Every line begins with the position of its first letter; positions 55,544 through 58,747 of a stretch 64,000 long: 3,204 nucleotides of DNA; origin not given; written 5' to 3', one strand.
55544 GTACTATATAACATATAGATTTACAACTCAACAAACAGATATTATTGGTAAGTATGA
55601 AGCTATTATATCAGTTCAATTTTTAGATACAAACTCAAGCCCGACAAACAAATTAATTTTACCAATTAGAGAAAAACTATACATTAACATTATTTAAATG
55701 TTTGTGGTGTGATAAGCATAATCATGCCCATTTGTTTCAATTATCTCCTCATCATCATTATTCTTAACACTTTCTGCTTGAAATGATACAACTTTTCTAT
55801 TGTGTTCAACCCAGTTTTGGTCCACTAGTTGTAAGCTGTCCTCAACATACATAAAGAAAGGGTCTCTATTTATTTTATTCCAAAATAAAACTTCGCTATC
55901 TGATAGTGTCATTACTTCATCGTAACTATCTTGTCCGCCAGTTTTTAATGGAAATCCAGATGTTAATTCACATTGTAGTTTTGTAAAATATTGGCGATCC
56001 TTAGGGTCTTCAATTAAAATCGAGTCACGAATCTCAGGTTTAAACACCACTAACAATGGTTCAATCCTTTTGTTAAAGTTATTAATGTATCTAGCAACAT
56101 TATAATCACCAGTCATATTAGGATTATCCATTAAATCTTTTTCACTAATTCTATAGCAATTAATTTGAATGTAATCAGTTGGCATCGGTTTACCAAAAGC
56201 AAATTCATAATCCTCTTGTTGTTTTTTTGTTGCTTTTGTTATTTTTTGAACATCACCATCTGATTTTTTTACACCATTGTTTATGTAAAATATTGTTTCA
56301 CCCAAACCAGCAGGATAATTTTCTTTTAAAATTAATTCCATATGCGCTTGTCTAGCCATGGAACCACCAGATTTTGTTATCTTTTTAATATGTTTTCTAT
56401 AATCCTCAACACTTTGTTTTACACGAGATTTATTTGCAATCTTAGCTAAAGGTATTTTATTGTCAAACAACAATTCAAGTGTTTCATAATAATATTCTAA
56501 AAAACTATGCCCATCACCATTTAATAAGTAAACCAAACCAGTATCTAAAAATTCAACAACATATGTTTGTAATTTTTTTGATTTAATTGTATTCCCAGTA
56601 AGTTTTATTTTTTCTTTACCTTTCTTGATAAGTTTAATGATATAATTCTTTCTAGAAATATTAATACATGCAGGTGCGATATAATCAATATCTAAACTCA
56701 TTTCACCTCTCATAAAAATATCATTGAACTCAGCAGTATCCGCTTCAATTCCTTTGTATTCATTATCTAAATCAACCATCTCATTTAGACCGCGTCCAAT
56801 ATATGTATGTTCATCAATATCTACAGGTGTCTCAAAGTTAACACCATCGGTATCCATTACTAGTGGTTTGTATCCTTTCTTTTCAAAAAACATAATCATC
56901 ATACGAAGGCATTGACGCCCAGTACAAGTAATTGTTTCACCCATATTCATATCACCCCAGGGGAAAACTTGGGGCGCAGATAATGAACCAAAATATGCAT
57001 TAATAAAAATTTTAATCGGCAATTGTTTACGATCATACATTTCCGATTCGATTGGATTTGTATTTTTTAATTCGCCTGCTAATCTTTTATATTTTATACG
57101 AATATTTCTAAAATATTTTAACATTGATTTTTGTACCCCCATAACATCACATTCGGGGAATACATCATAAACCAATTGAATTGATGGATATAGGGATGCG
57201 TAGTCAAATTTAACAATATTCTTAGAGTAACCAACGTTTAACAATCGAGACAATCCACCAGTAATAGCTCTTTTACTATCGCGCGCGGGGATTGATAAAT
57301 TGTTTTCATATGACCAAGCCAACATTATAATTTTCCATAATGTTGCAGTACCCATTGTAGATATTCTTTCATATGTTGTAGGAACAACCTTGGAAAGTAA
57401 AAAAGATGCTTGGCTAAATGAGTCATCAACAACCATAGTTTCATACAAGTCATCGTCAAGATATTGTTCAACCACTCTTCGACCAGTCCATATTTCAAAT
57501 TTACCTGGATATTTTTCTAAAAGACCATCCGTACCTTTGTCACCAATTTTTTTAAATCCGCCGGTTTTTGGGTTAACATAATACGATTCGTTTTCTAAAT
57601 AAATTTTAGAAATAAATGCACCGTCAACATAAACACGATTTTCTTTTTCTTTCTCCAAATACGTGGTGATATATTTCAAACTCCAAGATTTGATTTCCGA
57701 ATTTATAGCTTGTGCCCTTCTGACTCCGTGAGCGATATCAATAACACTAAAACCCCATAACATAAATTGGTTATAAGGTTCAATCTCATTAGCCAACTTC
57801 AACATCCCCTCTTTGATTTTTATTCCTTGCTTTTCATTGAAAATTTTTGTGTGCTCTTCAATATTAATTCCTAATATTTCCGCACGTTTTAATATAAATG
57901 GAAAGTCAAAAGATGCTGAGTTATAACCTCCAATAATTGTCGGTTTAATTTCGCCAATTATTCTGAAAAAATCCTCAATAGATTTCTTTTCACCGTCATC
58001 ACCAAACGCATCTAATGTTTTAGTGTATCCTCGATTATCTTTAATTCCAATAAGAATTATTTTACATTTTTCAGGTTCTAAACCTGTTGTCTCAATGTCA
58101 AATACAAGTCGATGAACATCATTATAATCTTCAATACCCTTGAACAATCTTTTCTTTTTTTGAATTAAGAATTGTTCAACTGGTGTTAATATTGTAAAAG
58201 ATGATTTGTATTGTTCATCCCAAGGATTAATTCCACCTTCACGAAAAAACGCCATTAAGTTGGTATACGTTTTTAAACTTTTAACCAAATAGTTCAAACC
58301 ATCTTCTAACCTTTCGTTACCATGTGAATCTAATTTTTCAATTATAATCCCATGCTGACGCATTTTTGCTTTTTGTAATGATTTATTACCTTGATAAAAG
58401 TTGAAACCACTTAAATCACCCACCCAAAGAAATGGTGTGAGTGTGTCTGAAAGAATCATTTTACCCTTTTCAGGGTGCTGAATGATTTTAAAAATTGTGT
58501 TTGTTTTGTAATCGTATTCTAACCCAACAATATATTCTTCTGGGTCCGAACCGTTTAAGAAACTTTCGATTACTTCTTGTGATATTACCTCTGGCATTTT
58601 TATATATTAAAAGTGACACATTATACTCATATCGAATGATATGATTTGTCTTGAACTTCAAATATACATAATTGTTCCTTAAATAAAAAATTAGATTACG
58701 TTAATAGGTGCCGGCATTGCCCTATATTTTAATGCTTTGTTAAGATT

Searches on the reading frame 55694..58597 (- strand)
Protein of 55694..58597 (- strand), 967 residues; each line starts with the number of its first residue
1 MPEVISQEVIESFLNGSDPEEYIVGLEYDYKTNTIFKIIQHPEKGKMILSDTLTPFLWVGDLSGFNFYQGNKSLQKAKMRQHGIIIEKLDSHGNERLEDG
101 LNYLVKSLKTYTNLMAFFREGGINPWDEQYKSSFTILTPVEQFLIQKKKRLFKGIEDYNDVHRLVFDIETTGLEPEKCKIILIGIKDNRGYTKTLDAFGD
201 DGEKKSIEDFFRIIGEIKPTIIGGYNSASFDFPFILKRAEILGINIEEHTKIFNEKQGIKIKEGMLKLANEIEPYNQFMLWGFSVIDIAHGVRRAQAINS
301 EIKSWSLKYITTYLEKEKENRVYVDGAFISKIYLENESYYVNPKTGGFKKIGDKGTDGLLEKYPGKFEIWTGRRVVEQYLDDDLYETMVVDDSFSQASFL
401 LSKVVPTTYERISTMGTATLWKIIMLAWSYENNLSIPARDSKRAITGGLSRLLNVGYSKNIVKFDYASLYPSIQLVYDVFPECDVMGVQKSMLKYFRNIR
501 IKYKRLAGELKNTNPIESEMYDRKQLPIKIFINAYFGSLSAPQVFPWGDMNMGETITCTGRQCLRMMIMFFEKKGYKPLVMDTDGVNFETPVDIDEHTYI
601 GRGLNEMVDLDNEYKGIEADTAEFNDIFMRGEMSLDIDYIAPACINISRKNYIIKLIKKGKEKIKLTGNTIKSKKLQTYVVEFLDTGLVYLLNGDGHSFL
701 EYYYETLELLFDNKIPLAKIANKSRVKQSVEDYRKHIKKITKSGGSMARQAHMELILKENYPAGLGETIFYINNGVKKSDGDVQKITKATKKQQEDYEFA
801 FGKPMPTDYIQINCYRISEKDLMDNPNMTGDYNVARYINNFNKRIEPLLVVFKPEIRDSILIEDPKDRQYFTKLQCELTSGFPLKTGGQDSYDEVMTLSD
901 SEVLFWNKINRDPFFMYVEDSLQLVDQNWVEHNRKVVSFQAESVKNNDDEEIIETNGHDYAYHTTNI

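Call 9: search_dna_similar(query=window:55694-58597:-, collection=phages, mode=protein, max_rows=20)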
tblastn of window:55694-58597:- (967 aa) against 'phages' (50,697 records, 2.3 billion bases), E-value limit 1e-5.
Records with a match: 17; places in all: 17; records where one place covers at least 80% of the query: 0.
Best place of each record, by identity: <60% 17.
By first word of the organism name: Salinibacter 10; Anabaena 3; Nostoc 3; Dolichospermum 1.
By host as written in the record: Salinibacter ruber M31 4; Salinibacter ruber M8 4; - 3; Nostoc sp. PCC7210 2; Anabaena sp. PCC 7120 1; Dolichospermum flos-aquae 1; Nostoc sp. PCC 7120 = FACHB-418 1; Nostoc sp. FACHB-596 1.
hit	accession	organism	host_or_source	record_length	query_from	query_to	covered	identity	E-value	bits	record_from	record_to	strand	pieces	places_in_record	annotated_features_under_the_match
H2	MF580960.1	Salinibacter phage M31CC-1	Salinibacter ruber M31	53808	141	805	69%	25.6%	2e-45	185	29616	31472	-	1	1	DNA polymerase elongation subunit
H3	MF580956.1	Salinibacter phage M8CC-19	Salinibacter ruber M8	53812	141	805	69%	25.6%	2e-45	185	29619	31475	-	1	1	DNA polymerase elongation subunit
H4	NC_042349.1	Salinibacter phage M8CC-19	Salinibacter ruber M8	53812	141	805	69%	25.6%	2e-45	185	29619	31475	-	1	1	DNA polymerase elongation subunit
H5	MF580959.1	Salinibacter phage M8CRM-1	Salinibacter ruber M8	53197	141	777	66%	25.9%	4e-46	187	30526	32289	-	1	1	DNA polymerase elongation subunit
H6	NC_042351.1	Salinibacter phage M8CRM-1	Salinibacter ruber M8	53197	141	777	66%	25.9%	4e-46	187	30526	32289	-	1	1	DNA polymerase elongation subunit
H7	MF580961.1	Salinibacter phage M31CR41-2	Salinibacter ruber M31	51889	133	775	66%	25.6%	2e-47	191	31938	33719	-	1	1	DNA polymerase elongation subunit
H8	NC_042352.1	Salinibacter phage M31CR41-2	Salinibacter ruber M31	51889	133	775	66%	25.6%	2e-47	191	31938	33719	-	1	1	DNA polymerase elongation subunit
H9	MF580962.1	Salinibacter virus M31CR41-3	Salinibacter ruber M31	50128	133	775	66%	25.6%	3e-47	191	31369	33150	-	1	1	DNA polymerase elongation subunit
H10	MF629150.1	Salinibacter phage SRUTV-1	-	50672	133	775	66%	25.6%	3e-47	191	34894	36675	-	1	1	DNA polymerase elongation subunit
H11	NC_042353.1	Salinibacter phage SRUTV-1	-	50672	133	775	66%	25.6%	3e-47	191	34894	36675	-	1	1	DNA polymerase elongation subunit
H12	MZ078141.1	Anabaena phage Elbi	Anabaena sp. PCC 7120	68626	155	613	47%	27.2%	3e-35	152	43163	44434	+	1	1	DNA polymerase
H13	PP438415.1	Dolichospermum phage Dfl-JY23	Dolichospermum flos-aquae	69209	155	613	47%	26.6%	5e-28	128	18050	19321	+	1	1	DNA polymerase delta catalytic subunit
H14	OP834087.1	Anabaena phage YongM2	Anabaena flos-aquae FACHB-418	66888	155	586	45%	27.3%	2e-32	143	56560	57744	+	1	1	DNA polymerase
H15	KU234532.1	Nostoc phage N1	Nostoc sp. PCC7210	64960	155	586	45%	27.3%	1e-31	140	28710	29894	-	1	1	DNA polymerase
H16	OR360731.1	Anabaena phage A-1(L)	Nostoc sp. PCC 7120 = FACHB-418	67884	155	586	45%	27.1%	1e-32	144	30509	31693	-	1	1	DNA polymerase delta catalytic subunit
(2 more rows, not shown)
